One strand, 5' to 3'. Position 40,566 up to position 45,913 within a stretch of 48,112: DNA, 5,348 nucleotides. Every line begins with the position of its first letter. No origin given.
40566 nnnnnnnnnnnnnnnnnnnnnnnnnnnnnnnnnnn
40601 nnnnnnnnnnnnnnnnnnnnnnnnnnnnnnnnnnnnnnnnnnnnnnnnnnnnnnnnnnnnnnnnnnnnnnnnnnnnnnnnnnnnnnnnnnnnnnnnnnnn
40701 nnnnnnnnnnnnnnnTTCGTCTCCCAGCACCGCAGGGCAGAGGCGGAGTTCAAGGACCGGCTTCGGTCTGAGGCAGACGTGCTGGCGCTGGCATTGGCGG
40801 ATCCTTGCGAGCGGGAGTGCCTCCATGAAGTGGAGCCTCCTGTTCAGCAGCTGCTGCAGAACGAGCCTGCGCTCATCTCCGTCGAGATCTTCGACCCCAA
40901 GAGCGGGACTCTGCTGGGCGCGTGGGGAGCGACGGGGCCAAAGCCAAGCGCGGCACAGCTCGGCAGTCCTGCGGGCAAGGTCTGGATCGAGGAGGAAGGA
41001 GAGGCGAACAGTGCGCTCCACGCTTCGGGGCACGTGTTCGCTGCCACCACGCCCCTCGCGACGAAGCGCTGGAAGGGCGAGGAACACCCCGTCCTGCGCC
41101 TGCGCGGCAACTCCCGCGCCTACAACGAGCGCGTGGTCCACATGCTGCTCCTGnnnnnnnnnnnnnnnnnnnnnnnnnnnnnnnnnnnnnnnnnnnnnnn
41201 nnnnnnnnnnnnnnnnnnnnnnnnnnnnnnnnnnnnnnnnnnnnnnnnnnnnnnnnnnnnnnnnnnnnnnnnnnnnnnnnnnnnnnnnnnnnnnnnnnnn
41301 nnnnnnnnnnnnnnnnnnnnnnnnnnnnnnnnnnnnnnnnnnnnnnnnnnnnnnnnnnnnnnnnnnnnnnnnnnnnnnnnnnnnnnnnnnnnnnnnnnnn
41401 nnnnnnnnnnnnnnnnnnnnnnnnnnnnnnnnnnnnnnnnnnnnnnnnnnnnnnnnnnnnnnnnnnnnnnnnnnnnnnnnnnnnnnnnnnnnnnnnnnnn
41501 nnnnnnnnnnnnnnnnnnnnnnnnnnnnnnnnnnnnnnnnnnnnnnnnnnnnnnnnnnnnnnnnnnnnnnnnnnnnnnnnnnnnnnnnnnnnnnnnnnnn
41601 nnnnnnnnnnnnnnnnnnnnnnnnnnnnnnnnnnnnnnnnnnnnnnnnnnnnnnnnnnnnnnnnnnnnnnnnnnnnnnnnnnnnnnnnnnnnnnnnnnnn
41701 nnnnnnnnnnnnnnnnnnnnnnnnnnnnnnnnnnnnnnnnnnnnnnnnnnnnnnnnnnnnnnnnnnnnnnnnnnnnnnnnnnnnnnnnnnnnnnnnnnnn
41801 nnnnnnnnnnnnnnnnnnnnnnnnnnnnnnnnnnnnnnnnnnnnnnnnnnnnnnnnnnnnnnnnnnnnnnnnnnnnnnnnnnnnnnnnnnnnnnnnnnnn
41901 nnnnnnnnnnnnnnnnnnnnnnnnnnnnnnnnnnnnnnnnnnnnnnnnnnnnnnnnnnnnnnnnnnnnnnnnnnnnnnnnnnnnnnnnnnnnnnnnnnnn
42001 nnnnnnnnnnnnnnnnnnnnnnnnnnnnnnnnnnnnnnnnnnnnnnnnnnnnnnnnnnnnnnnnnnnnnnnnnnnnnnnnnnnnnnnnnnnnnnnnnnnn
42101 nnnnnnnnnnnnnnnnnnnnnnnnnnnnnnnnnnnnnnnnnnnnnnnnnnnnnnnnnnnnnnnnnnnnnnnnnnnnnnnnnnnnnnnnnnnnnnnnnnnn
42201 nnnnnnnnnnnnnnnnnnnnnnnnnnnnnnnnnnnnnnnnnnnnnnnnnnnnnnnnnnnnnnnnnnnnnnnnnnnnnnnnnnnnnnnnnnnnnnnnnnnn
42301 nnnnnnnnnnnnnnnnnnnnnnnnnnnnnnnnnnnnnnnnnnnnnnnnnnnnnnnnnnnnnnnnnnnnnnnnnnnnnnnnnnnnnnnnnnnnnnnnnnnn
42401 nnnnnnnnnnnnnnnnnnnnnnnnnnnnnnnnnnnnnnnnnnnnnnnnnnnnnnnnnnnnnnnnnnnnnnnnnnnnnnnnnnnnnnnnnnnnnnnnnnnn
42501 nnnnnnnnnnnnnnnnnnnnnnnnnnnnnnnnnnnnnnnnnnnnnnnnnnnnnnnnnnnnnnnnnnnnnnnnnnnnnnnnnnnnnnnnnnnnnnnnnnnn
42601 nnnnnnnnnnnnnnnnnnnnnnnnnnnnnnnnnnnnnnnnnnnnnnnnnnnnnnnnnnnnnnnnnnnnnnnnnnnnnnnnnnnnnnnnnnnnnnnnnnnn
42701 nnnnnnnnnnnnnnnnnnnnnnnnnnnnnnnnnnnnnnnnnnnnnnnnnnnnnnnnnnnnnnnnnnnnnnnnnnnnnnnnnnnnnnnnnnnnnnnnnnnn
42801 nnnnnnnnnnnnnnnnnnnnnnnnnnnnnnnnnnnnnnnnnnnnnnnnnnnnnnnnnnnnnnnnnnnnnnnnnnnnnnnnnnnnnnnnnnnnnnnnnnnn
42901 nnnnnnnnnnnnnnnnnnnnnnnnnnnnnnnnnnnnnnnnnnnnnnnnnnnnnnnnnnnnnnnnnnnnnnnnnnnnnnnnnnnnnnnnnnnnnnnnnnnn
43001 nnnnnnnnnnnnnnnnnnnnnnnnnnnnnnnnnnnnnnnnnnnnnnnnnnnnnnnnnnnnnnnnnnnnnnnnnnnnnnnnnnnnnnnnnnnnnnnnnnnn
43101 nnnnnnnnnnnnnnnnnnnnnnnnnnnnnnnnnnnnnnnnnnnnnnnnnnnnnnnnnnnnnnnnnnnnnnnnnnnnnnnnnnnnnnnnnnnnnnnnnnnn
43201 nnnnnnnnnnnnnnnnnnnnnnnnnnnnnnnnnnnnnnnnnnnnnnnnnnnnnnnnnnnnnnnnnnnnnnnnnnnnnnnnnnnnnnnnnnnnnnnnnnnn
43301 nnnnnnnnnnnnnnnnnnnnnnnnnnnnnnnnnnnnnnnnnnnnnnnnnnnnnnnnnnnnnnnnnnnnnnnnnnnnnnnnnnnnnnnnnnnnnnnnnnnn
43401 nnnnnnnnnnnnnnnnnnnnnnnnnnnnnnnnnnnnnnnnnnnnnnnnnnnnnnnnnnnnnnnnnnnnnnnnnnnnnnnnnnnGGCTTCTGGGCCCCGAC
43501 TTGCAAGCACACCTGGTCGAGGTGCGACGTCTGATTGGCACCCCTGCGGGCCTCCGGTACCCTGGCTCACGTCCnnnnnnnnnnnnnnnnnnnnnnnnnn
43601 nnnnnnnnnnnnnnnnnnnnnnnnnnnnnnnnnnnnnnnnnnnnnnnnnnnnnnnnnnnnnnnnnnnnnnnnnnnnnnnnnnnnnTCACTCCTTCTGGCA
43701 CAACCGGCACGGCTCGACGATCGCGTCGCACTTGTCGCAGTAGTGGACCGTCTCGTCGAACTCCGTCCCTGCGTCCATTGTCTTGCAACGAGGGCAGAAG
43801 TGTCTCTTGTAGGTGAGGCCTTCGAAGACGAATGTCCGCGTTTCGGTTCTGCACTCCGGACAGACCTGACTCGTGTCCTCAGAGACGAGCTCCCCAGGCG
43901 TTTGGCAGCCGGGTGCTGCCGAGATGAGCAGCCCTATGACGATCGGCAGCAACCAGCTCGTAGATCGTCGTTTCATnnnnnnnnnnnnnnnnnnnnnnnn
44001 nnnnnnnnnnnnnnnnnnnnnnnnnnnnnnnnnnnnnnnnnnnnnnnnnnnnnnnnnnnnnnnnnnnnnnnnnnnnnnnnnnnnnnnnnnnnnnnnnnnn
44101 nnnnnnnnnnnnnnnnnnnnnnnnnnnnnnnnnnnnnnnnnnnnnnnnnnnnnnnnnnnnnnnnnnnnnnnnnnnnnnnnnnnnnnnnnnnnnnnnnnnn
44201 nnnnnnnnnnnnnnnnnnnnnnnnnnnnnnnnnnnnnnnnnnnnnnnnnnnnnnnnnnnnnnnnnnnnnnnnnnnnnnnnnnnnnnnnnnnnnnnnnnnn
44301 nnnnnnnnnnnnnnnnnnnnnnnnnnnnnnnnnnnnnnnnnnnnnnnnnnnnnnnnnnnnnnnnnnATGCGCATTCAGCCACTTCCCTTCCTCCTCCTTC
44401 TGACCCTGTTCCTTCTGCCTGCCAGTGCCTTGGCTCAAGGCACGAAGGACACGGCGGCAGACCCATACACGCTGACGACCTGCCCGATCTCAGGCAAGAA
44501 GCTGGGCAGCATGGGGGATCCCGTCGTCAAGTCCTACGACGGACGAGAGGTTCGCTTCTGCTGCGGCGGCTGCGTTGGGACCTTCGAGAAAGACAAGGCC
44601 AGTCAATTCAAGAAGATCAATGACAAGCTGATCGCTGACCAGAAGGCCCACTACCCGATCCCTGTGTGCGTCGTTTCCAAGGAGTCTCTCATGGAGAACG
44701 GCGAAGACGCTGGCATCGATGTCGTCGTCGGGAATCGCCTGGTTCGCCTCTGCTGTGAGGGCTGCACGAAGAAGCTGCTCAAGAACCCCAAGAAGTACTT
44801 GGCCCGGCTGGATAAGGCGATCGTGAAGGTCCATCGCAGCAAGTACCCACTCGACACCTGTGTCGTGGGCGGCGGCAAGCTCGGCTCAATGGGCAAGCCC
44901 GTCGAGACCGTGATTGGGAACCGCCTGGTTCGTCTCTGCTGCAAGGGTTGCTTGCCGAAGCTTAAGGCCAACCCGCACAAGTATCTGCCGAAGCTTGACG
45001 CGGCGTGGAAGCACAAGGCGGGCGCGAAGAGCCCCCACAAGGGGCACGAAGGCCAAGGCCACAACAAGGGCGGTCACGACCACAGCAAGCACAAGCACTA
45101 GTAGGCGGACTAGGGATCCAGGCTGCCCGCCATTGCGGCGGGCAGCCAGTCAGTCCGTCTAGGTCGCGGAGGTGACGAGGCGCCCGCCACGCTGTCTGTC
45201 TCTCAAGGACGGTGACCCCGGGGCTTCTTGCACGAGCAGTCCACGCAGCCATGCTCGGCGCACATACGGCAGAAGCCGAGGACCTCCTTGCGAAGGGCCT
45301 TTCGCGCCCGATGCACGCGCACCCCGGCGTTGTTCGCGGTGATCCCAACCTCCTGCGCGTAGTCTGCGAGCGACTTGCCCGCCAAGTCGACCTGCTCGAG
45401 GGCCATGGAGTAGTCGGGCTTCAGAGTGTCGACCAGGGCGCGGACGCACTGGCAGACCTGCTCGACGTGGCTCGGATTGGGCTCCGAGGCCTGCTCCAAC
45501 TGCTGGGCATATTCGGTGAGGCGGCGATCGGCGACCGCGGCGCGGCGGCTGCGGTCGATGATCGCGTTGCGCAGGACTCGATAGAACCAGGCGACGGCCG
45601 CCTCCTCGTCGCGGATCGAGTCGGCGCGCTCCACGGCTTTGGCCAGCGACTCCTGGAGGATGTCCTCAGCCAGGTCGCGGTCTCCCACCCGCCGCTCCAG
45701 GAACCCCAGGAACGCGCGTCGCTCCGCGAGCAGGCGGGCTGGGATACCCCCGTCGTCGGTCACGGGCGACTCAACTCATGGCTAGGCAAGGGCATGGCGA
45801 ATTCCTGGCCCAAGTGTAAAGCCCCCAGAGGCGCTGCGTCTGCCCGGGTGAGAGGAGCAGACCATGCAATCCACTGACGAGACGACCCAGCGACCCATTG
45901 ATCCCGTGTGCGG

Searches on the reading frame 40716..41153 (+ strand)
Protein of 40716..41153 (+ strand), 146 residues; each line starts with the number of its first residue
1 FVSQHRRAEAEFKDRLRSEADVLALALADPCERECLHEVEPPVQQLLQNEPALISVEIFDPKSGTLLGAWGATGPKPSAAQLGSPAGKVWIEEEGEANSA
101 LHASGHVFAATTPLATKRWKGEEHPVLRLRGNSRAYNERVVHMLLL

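Call 57: predict_structure(alignment_id=A3)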
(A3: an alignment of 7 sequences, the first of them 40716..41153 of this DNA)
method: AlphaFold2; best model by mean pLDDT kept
length: 146 residues; sequences in the alignment: 7
mean_pLDDT: 82.1   pTM: 0.80
mean pLDDT of the five models: 82.1, 81.8, 78.4, 76.4, 75.6
residues with pLDDT >= 90: 60; 70-90: 56; 50-70: 23; < 50: 7
segments of 3 or more residues with pLDDT < 50: 97-103
pLDDT, mean of each block of 10 residues (from residue 1): 71 92 90 90 92 92 91 87 81 65 70 79 84 76 62
secondary structure, 60 per line:
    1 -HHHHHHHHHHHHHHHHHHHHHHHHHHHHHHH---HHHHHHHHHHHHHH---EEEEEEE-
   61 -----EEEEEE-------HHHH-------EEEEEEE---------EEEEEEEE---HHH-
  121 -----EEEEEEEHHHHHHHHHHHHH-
elements in order: H2-32 H36-49 E53-59 E66-71 H79-82 E90-96 E106-113 E126-132 H133-145

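Call 60: fold_search(model_id=the predicted structure, library=pdb)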
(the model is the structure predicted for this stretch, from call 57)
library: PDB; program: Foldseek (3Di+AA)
matches with E <= 10: 381; with E <= 0.001: 1
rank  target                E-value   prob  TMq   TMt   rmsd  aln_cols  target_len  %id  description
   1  9a5d_A                3.1e-04  1.00  0.61  0.17   6.9       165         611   12  Integrative model of WALK-YYCH by crosslinking MS and deep learning (released 2024-09-18)
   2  2p7j_A                1.5e-03  1.00  0.60  0.36   5.9       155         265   14  Crystal structure of the domain of putative sensory box/GGDEF family protein from Vibrio parahaemolyticus (released 2007-05-01)
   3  2p7j_B                1.5e-03  1.00  0.60  0.35   6.0       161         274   12  Crystal structure of the domain of putative sensory box/GGDEF family protein from Vibrio parahaemolyticus (released 2007-05-01)
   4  4ywz_A                1.7e-03  1.00  0.52  0.52   7.0       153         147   11  Crystal structure of the extracellular receptor domain of the essential sensor kinase WalK from Staphylococcus aureus (released 2016-03-30)
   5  3lie_B                4.4e-03  1.00  0.55  0.34   5.6       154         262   13  Crystal Structure of the extracellular domain of the putative histidine kinase vpHK1S-Z8 (released 2010-05-05)
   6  9rc2                  7.0e-03  0.99  0.52  0.34   5.0       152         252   18  DvhD, periplasmic domain (released 2026-03-04)
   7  9heh                  7.4e-03  0.99  0.45  0.26   4.7       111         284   11  Structure of the ligand binding domain of the chemoreceptor MkcA (DSOMK10_RS0100305) of Dickeya solani MK10 in complex w (released 2025-08-06)
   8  3lie_A                9.6e-03  0.99  0.56  0.34   5.6       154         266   14  Crystal Structure of the extracellular domain of the putative histidine kinase vpHK1S-Z8 (released 2010-05-05)
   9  3lid_B                1.2e-02  0.99  0.59  0.34   6.0       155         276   13  Crystal Structure of the extracellular domain of the putative histidine kinase vpHK1S-Z8 (released 2010-05-05)
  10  9kpj                  1.5e-02  0.90  0.44  0.27  12.3       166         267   12  Crystal structure of Helicobacter pylori chemoreceptor TlpA ligand-binding domain in complex with indole (released 2025-10-22)
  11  4jgr_B                1.5e-02  0.84  0.41  0.31  13.4       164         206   13  The crystal structure of sporulation kinase D mutant sensor domain, R131A, from Bacillus subtilis subsp at 2.4A resolu (released 2013-05-15)
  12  6e09_D                1.7e-02  0.99  0.55  0.34   5.7       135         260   11  Crystal Structure of Helicobacter pylori TlpA Chemoreceptor Ligand Binding Domain (released 2018-09-12)
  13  6dtm                  2.2e-02  0.97  0.54  0.36   6.0       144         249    8  Crystal Structure of Helicobacter pylori TlpA Chemoreceptor Ligand Binding Domain (released 2018-09-12)
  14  4jgo_B                2.4e-02  0.77  0.41  0.31  14.0       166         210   13  The crystal structure of sporulation kinase d sensor domain from Bacillus subtilis subsp. (released 2013-05-15)
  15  5wbf_B                2.5e-02  0.57  0.35  0.23  13.7       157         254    8  Double CACHE (dCACHE) sensing domain of TlpC chemoreceptor from Helicobacter pylori (released 2017-11-08)
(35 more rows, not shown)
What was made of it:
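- The sensor fold is a generic PDC/sCache (call 60).
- Tried and rejected: The model is confident (pLDDT 82, call 57), but its matches are generic PDC/sCache domains (call 60).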

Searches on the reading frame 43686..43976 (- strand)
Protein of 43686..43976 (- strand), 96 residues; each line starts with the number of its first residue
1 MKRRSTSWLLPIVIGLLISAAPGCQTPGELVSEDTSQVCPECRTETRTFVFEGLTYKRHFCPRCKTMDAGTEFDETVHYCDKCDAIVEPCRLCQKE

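Call 15: search_protein_families(library=pfam, proteins=[window:43686-43976:-], max_evalue=0.01)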
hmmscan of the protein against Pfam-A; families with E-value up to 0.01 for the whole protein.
window:43686-43976:- (96 aa): 2 families
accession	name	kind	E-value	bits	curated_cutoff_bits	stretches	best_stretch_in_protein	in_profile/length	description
PF12773.13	DZR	-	0.003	18.1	27.3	0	24-83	4-44/45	Double zinc ribbon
PF17848.7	Zn_ribbon_ACC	-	0.007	17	24.5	0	33-42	17-26/26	Acetyl-CoA carboxylase zinc finger domain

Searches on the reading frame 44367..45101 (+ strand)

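Call 15: search_protein_families(library=pfam, proteins=[window:44367-45101:+], max_evalue=0.01)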
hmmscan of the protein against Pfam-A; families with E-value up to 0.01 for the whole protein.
window:44367-45101:+ (244 aa): 4 families
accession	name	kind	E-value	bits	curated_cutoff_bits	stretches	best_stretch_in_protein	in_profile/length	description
PF04945.19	YHS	-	2.5e-08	34.2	30.3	0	55-76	18-39/47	YHS domain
PF24273.1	TRASH_HVO_1752_C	-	5.4e-07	30.1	27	0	39-75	4-38/47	HVO_1752, C-terminal TRASH domain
PF12156.14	ATPase-cat_bd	-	6.8e-05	24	27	0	53-73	15-35/86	Putative metal-binding domain of cation transport ATPase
PF08394.17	Arc_trans_TRASH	-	0.0007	20.1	27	0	176-201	12-37/43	Archaeal TRASH domain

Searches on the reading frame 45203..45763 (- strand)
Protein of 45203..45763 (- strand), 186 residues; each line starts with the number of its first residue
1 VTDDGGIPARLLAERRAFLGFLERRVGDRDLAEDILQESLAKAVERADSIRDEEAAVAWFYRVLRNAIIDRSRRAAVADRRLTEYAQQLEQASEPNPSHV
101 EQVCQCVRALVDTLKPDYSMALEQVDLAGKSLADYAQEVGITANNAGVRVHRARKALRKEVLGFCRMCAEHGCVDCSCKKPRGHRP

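Call 15: search_protein_families(library=pfam, proteins=[window:45203-45763:-], max_evalue=0.01)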
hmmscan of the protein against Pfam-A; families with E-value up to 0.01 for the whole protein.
window:45203-45763:- (186 aa): 2 families
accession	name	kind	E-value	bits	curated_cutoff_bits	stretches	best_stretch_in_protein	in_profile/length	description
PF04542.20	Sigma70_r2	-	2.8e-10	40.3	24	1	15-75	6-68/71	Sigma-70 region 2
PF08281.18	Sigma70_r4_2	-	3.6e-09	36.6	25.7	1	105-157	2-54/54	Sigma-70, region 4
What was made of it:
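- An ECF sigma gene lies nearby at 45203-45763 (call 15).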
